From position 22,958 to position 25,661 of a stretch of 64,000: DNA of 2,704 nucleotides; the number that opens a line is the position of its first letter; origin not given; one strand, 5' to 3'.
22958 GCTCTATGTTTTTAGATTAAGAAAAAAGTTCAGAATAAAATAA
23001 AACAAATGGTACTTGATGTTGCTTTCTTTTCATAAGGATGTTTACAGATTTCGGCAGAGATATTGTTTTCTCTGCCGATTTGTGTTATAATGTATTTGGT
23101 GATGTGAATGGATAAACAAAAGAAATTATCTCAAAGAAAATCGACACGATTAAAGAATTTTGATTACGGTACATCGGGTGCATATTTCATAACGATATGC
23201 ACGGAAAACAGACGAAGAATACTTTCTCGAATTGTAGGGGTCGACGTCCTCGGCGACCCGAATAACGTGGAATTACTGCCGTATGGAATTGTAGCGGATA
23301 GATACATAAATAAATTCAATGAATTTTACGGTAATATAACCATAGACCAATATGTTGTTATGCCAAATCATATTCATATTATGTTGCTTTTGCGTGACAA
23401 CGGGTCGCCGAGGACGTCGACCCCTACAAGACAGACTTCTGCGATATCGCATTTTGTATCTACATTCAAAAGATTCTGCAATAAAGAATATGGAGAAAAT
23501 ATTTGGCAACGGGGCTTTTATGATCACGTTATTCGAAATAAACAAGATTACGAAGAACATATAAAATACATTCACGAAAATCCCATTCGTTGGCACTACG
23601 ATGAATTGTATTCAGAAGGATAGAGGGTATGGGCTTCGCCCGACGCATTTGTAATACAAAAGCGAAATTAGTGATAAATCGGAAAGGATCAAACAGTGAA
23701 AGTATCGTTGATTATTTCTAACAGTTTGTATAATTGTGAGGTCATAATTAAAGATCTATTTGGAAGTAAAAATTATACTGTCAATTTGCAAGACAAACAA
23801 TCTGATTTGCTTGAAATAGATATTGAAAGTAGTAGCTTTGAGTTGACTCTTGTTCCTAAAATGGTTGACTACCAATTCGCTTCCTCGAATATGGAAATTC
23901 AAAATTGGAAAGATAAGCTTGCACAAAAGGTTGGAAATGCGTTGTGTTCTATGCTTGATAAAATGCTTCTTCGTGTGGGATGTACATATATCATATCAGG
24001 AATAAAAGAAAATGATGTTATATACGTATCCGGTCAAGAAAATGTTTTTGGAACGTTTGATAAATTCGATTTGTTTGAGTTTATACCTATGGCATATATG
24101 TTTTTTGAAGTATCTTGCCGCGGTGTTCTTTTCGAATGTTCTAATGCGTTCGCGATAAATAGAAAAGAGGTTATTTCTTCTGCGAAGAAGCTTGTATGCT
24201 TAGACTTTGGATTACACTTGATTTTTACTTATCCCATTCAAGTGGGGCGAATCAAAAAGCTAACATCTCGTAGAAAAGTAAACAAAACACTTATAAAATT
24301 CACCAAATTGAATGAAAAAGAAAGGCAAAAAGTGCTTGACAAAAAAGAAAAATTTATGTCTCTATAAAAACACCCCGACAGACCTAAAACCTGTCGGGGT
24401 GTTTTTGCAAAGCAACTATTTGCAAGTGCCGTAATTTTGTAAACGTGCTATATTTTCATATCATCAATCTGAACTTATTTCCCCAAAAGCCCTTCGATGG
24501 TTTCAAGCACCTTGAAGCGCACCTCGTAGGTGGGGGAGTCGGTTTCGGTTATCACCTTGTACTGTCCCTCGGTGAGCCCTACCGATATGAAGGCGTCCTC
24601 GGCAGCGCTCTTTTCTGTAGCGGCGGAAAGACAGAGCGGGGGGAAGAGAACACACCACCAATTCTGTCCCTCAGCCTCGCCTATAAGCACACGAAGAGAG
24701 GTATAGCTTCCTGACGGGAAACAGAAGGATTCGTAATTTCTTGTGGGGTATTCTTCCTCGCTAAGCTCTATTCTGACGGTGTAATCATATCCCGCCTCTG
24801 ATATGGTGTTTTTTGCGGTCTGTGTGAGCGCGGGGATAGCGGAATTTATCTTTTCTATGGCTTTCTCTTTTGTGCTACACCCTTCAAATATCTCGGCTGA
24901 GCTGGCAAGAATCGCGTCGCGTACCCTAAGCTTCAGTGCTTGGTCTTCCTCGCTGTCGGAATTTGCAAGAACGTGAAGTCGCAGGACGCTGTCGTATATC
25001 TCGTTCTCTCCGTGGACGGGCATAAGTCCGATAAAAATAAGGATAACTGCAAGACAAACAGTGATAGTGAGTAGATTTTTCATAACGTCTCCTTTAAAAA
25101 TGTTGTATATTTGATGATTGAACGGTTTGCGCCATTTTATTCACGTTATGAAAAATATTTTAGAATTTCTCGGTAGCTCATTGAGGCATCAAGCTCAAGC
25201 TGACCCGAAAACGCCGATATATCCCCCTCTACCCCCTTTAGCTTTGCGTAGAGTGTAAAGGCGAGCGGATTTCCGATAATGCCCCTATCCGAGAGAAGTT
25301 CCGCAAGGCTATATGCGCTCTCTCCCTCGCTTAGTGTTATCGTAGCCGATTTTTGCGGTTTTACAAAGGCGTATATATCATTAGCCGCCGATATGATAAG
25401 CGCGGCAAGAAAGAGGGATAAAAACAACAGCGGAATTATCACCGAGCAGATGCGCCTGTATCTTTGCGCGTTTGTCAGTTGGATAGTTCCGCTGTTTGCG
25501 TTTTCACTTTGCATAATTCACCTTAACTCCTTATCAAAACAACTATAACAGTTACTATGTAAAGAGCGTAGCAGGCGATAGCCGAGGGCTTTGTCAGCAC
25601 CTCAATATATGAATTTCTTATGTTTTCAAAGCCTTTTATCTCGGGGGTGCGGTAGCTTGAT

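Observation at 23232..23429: Perfect 29-bp inverted repeat embedded in the RAYT-like transposase ORF, with each arm a GTAG-headed REP-type hairpin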

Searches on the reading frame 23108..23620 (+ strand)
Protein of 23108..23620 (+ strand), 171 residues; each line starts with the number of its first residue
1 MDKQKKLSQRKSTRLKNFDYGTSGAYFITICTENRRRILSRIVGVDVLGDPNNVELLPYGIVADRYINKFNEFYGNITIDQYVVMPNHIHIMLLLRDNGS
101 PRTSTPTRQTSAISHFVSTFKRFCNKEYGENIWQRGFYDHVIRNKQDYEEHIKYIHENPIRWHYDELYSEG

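Call 4: search_protein_families(library=pfam, proteins=[window:23108-23620:+], max_evalue=0.01)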
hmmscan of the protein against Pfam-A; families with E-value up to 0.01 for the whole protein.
window:23108-23620:+ (171 aa): 1 family
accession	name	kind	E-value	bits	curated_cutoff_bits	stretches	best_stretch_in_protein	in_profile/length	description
PF01797.21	Y1_Tnp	-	1.6e-05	25.4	23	1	76-158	40-121/121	Transposase IS200 like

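Call 6: find_homologous_proteins(query=window:23108-23620:+, max_evalue=0.00001)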
Query window:23108-23620:+ (171 aa): 3740 proteins with E <= 0.00001 among 3763 candidates; the best 120 are listed.
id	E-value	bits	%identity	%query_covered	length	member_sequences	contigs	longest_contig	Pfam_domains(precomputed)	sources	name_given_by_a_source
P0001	5.2e-114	396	100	100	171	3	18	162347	PF01797.22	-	-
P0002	2.5e-111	387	98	100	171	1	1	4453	-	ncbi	-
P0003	6.6e-94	331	80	98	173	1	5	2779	PF01797.22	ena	-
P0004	1.4e-90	320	77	98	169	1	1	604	-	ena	-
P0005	2.8e-90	319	76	99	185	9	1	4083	PF01797.22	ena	-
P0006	6.5e-90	318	76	99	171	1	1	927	PF01797.22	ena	-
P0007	6.6e-90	318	75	99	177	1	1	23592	PF01797.22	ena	-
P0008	7.6e-90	317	78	96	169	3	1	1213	PF01797.22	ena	-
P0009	1.3e-89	317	77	99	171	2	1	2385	-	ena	-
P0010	1.4e-89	316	75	99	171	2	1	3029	-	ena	-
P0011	1.4e-89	316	75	100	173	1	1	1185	PF01797.22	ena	-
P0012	1.5e-89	316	78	99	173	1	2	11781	-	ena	-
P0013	1.6e-89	316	77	99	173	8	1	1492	PF01797.22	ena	-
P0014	1.7e-89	316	77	99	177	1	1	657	-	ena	-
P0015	2.6e-89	316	77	99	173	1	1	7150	PF01797.22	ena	-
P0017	3.9e-89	315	75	99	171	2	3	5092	PF01797.22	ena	-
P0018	6.3e-89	314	76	99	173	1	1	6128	PF01797.22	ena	-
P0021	1.1e-88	314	76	99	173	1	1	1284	PF01797.22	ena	-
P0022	1.1e-88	313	74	99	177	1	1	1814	PF01797.22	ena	-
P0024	6.8e-88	311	75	99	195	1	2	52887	PF01797.22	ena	-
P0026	1.1e-87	310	75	99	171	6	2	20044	PF01797.22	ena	-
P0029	1.9e-87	309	75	99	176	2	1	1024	PF01797.22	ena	-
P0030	2.1e-87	309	75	99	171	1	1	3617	PF01797.22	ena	-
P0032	4.0e-87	308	76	99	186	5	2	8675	PF01797.22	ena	-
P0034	5.7e-87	308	75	99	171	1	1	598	PF01797.22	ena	-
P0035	6.0e-87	308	74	99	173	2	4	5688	PF01797.22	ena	-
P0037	1.3e-86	307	75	99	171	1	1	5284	PF01797.22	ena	-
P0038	1.6e-86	307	76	99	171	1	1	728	PF01797.22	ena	-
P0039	1.7e-86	306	75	99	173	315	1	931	PF01797.22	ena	-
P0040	2.6e-86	306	74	99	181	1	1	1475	PF01797.22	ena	-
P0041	2.6e-86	306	76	99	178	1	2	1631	PF01797.22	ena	-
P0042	2.7e-86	306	75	99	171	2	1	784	PF01797.22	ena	-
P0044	3.3e-86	305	75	99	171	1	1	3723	PF01797.22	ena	-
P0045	4.2e-86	305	75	99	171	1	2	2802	PF01797.22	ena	-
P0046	4.3e-86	305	74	99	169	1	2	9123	PF01797.22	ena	-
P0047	4.5e-86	305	74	99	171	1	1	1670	PF01797.22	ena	-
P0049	5.1e-86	305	74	99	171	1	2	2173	PF01797.22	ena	-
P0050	1.0e-85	304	77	95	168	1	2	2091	PF01797.22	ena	-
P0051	1.2e-85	304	74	98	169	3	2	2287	PF01797.22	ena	-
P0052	1.4e-85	303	73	98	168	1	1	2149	PF01797.22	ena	-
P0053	1.4e-85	303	75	95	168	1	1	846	PF01797.22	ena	-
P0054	2.1e-85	303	74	99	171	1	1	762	PF01797.22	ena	-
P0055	2.1e-85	303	78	97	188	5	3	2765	PF01797.22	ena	-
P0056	2.3e-85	303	75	99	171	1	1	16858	PF01797.22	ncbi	-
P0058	3.2e-85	302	74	99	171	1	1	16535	PF01797.22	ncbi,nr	ncbi:MAG: transposase [Clostridia bacterium]|nr:transposase [Clostridia bacterium]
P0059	3.4e-85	302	73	99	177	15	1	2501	PF01797.22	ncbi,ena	-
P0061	7.6e-85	301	72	99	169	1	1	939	PF01797.22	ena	-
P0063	1.7e-84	300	71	99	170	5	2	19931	PF01797.22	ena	-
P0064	3.6e-84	299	72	98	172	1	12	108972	PF01797.22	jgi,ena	-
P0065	5.3e-84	298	72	99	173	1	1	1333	PF01797.22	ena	-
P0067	8.5e-84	298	74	97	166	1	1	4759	PF01797.22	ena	-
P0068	1.7e-83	297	69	98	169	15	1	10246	PF01797.22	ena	-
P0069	1.9e-83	296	71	99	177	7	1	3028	PF01797.22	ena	-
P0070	4.2e-83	295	74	98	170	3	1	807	PF01797.22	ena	-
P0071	4.4e-83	295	75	98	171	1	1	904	PF01797.22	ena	-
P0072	5.4e-83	295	71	99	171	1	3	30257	PF01797.22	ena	-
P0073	6.1e-83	295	71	99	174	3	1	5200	PF01797.22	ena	-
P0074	6.3e-83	295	70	98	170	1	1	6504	PF01797.22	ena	-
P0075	6.7e-83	295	72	99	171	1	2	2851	PF01797.22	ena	-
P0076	8.5e-83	294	71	99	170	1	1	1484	PF01797.22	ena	-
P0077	9.0e-83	294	74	98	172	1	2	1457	PF01797.22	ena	-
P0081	2.7e-82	293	70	99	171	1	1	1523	PF01797.22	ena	-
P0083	4.0e-82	292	73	98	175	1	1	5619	PF01797.22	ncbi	-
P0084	4.5e-82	292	70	99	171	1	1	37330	PF01797.22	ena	-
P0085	4.6e-82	292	74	98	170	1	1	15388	PF01797.22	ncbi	-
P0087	4.8e-82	292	69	99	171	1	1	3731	PF01797.22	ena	-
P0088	4.9e-82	292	72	99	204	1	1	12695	PF01797.22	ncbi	-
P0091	8.8e-82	291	69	99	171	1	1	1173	PF01797.22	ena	-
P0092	1.5e-81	290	71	99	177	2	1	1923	PF01797.22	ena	-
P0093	1.6e-81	290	72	99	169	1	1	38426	PF01797.22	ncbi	-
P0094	1.6e-81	290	73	99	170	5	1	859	PF01797.22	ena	-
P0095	1.7e-81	290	72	98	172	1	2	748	PF01797.22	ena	-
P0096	1.8e-81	290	70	96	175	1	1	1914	PF01797.22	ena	-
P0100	2.9e-81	289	69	99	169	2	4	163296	PF01797.22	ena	-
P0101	3.3e-81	289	72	99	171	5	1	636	PF01797.22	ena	-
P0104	5.1e-81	289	76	75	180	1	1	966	PF01797.22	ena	-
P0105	7.4e-81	288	72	95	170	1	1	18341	PF01797.22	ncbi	-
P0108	9.5e-81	288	71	97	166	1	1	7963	PF01797.22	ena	-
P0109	1.1e-80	287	69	98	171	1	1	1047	PF01797.22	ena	-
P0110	1.2e-80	287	73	99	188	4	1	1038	PF01797.22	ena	-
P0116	3.9e-80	286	70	97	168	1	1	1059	PF01797.22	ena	-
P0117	4.0e-80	286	74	96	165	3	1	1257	PF01797.22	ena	-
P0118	4.0e-80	286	69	98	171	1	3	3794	PF01797.22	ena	-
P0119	4.6e-80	285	69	99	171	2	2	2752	PF01797.22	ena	-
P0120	4.7e-80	285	71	97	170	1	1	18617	PF01797.22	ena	-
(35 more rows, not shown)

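Call 12: find_related_loci(query=A1, collection=genome_contigs, flank=10000)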
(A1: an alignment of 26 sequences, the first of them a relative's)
Query A1 (171 aa) in genome_contigs; peptide patterns used: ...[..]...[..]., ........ (x = any residue, [..] = any of these).
599 stretches matched a pattern (row limit reached: there are more); 459 encode a relative of the query (tblastn E <= 1e-3); the best 80 are kept; 80 distinct loci.
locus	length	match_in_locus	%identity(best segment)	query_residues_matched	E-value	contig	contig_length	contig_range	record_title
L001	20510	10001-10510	74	1-170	9e-90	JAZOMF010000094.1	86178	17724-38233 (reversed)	MAG: Eubacteriales bacterium isolate T1900045650_YK20190344.MAGScoT_cleanbin_000011 SGB_8194_k141_1357849, whole genome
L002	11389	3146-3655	71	1-170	2e-87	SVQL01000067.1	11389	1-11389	MAG: Oscillospiraceae bacterium isolate SIG616 NODE_28165_length_11389_cov_1.762120, whole genome shotgun sequence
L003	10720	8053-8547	72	6-170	2e-84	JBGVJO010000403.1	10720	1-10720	MAG: Eubacteriales bacterium isolate fecal_MAG_11 fecal_MAG_11_contig_0403, whole genome shotgun sequence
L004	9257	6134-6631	69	4-170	3e-82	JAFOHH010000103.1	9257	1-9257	MAG: Clostridia bacterium isolate RGIG467 Dairy_cattle_Colon.Co__c1726436, whole genome shotgun sequence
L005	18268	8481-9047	61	1-170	4e-80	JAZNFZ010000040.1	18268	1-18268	MAG: Eubacteriales bacterium isolate T1900044709_TS20190175.MAGScoT_cleanbin_000012 SGB_1829_k141_841753, whole genome s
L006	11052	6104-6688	57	1-170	2e-76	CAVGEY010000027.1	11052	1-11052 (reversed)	bacterium isolate H07627-L1_cleanbin_000001 genome assembly, contig: Spades_H07627-L1_contig_3692, whole genome shotgun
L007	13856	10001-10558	59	1-170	3e-72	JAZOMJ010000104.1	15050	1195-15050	MAG: Eubacteriales bacterium isolate T1900045648_YK20190342.MAGScoT_cleanbin_000032 SGB_8183_k141_1368454, whole genome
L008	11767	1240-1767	60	1-170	3e-69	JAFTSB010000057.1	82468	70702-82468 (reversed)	MAG: Clostridia bacterium isolate RGIG4098 Roe_deer_Cecum.Co__c2016897, whole genome shotgun sequence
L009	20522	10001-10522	60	3-170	3e-68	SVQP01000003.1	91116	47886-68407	MAG: Oscillospiraceae bacterium isolate SIG620 NODE_1446_length_91116_cov_2.992878, whole genome shotgun sequence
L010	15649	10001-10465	62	15-170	6e-68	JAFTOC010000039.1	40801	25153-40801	MAG: Clostridia bacterium isolate RGIG3995 Roe_deer_Cecum-4__c255646, whole genome shotgun sequence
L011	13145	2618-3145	58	3-170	1e-65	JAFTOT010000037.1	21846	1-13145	MAG: Clostridia bacterium isolate RGIG4012 Roe_deer_Cecum-5__c67918, whole genome shotgun sequence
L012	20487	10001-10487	65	1-170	4e-64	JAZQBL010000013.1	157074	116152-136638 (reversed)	MAG: Eubacteriales bacterium isolate T1900044641_TS20190107.MAGScoT_cleanbin_000010 SGB_1253_k141_317533, whole genome s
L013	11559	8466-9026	54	3-170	8e-64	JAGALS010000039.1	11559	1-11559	MAG: Clostridia bacterium isolate RGIG8557 Water_deer_Cecum-3__c237427, whole genome shotgun sequence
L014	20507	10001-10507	59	3-170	6e-64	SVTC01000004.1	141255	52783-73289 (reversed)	MAG: Oscillospiraceae bacterium isolate SIG685 NODE_2491_length_141255_cov_4.484794, whole genome shotgun sequence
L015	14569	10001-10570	53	6-169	1e-61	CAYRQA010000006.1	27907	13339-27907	MAG TPA_asm: uncultured Lachnospiraceae bacterium isolate SRP350583_co1_125 genome assembly, contig: NODE_2800_length_27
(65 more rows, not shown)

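Call 31: search_solved_structures(query=A1, max_evalue=1, show_alignments=2)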
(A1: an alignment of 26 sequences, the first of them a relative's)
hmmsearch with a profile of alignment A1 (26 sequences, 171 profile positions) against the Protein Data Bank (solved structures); distinct sequences matched with E-value up to 1: 6.
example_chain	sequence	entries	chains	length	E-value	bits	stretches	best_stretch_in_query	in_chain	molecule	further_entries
4er8_A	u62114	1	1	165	8.2e-09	38.6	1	78-162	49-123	TnpArep for protein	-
5vw1_B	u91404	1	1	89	0.03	17.2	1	86-130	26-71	anti-CRISPR protein AcrIIA4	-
5vzl_C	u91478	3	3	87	0.031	17.2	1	86-130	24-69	phage anti-CRISPR AcrIIA4 | Associated protein | Anti-CRISPR AcrIIA4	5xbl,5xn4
2xm3_A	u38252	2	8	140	0.035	17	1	60-155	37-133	TRANSPOSASE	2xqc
2xma_A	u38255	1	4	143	0.037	16.9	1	60-142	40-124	TRANSPOSASE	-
2xo6_A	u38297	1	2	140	0.065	16.1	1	60-138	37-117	TRANSPOSASE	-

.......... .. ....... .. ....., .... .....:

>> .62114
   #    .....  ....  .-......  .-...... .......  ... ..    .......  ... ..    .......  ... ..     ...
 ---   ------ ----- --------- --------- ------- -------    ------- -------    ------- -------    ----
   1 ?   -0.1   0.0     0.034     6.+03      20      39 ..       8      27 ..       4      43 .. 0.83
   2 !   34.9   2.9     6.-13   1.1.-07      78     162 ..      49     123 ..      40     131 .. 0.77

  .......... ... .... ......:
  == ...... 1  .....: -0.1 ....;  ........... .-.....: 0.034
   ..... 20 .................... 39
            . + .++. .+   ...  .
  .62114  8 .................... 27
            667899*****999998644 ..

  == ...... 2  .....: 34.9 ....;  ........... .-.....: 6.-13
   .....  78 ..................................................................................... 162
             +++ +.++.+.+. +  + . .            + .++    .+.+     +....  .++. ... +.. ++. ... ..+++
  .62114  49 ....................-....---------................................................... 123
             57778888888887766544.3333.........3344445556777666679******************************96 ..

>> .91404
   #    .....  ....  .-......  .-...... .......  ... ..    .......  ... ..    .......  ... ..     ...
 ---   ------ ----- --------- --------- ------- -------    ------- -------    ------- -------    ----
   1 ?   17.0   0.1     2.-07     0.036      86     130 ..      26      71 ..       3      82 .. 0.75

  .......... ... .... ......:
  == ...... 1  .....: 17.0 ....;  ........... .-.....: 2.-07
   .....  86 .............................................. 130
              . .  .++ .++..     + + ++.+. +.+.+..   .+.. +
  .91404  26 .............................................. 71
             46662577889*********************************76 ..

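Call 38: predict_structure(alignment_id=A1)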
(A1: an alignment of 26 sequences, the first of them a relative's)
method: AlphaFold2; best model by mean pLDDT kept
length: 171 residues; sequences in the alignment: 26
mean_pLDDT: 70.8   pTM: 0.71
mean pLDDT of the five models: 70.8, 66.7, 64.1, 58.6, 39.4
residues with pLDDT >= 90: 19; 70-90: 89; 50-70: 27; < 50: 36
segments of 3 or more residues with pLDDT < 50: 1-14, 99-101, 103-109, 161-171
pLDDT, mean of each block of 10 residues (from residue 1): 37 52 83 79 57 75 89 82 86 74 48 86 91 85 78 71 36 28
secondary structure, 60 per line:
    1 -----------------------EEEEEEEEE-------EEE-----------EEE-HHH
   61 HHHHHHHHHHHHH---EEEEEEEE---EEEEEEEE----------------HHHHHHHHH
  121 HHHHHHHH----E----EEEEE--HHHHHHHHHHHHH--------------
elements in order: E24-32 E40-42 E54-56 H58-73 E77-84 E88-95 H112-128 E138-142 H145-157

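Call 46: search_protein_families(library=ncbifam, proteins=[window:23108-23620:+], max_evalue=0.01)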
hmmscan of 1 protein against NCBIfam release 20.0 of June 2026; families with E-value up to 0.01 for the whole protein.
window:23108-23620:+ (171 aa): 1 family
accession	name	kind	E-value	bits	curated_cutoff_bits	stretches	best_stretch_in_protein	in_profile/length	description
NF047646.1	REP_Tyr_transpos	equivalog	8.6e-23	80.8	80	1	75-163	45-135/146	REP-associated tyrosine transposase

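Call 50: fold_search(model_id=the predicted structure, library=pdb)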
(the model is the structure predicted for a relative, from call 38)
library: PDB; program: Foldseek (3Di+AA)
matches with E <= 10: 663; with E <= 0.001: 30
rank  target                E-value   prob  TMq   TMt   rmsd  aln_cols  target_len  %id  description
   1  4er8_A                1.6e-07  1.00  0.55  0.57   4.5       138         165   25  Structure of the REP associates tyrosine transposase bound to a REP hairpin (released 2012-08-15)
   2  2f4f_A                7.5e-06  1.00  0.48  0.62   7.5       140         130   15  Crystal structure of IS200 transposase (released 2005-12-13)
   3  2xqc_D                2.0e-05  1.00  0.41  0.51  10.5       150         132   17  DEINOCOCCUS RADIODURANS ISDRA2 TRANSPOSASE COMPLEXED WITH LEFT END RECOGNITION AND CLEAVAGE SITE AND ZN (released 2010-10-13)
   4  2xma_A                2.8e-05  1.00  0.41  0.48   8.3       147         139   16  DEINOCOCCUS RADIODURANS ISDRA2 TRANSPOSASE RIGHT END DNA COMPLEX (released 2010-10-13)
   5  2ec2_F                3.0e-05  1.00  0.49  0.63   7.4       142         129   15  Crystal structure of transposase from Sulfolobus tokodaii (released 2007-02-27)
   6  2ec2_E                3.0e-05  1.00  0.47  0.61   9.1       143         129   18  Crystal structure of transposase from Sulfolobus tokodaii (released 2007-02-27)
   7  2ec2_A                4.1e-05  1.00  0.48  0.62   7.4       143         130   15  Crystal structure of transposase from Sulfolobus tokodaii (released 2007-02-27)
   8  2xma_B                4.1e-05  1.00  0.41  0.50   8.3       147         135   16  DEINOCOCCUS RADIODURANS ISDRA2 TRANSPOSASE RIGHT END DNA COMPLEX (released 2010-10-13)
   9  2xm3_A                4.9e-05  1.00  0.41  0.53   8.2       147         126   18  Deinococcus radiodurans ISDra2 Transposase Left end DNA complex (released 2010-10-13)
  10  2xma_E                4.9e-05  1.00  0.41  0.48   8.3       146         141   16  DEINOCOCCUS RADIODURANS ISDRA2 TRANSPOSASE RIGHT END DNA COMPLEX (released 2010-10-13)
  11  2xm3_D                4.9e-05  1.00  0.40  0.51   8.3       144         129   19  Deinococcus radiodurans ISDra2 Transposase Left end DNA complex (released 2010-10-13)
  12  2vic_A                7.2e-05  1.00  0.46  0.51  12.4       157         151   16  CRYSTAL STRUCTURE OF THE ISHP608 TRANSPOSASE IN COMPLEX with Left end 26- mer DNA and manganese (released 2008-02-19)
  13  2xo6_A                7.6e-05  1.00  0.42  0.51   8.2       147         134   16  DEINOCOCCUS RADIODURANS ISDRA2 TRANSPOSASE Y132F MUTANT COMPLEXED WITH LEFT END RECOGNITION AND CLEAVAGE SITE (released 2010-10-13)
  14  2a6m_A                8.1e-05  1.00  0.46  0.59   7.8       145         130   16  Crystal Structure of the ISHp608 Transposase (released 2005-10-25)
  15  2vih_B                1.1e-04  1.00  0.46  0.59   6.3       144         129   16  CRYSTAL STRUCTURE OF THE IS608 TRANSPOSASE IN COMPLEX WITH Left END 26-MER DNA (released 2008-02-19)
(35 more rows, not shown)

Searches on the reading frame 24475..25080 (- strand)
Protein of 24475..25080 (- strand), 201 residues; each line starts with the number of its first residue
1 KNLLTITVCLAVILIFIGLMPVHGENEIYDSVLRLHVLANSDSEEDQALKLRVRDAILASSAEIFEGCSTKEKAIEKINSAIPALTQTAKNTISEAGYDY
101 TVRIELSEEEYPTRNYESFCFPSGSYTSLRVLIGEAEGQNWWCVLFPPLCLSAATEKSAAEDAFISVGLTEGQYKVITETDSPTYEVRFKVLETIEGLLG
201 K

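Call 68: search_protein_families(library=pfam, proteins=[window:24475-25080:-], max_evalue=0.001)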
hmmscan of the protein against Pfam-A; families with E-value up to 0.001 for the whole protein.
window:24475-25080:- (201 aa): 1 family
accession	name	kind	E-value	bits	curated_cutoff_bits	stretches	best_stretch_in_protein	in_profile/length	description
PF09551.15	Spore_II_R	-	4e-48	163.6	25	1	30-155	2-127/128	Stage II sporulation protein R (spore_II_R)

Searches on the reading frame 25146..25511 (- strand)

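Call 68: search_protein_families(library=pfam, proteins=[window:25146-25511:-], max_evalue=0.001)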
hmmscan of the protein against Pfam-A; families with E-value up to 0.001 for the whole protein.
window:25146-25511:- (121 aa): 1 family
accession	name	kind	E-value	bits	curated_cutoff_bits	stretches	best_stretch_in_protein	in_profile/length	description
PF02618.21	YceG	-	3.9e-05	23.7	32.4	1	59-119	2-60/275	YceG-like family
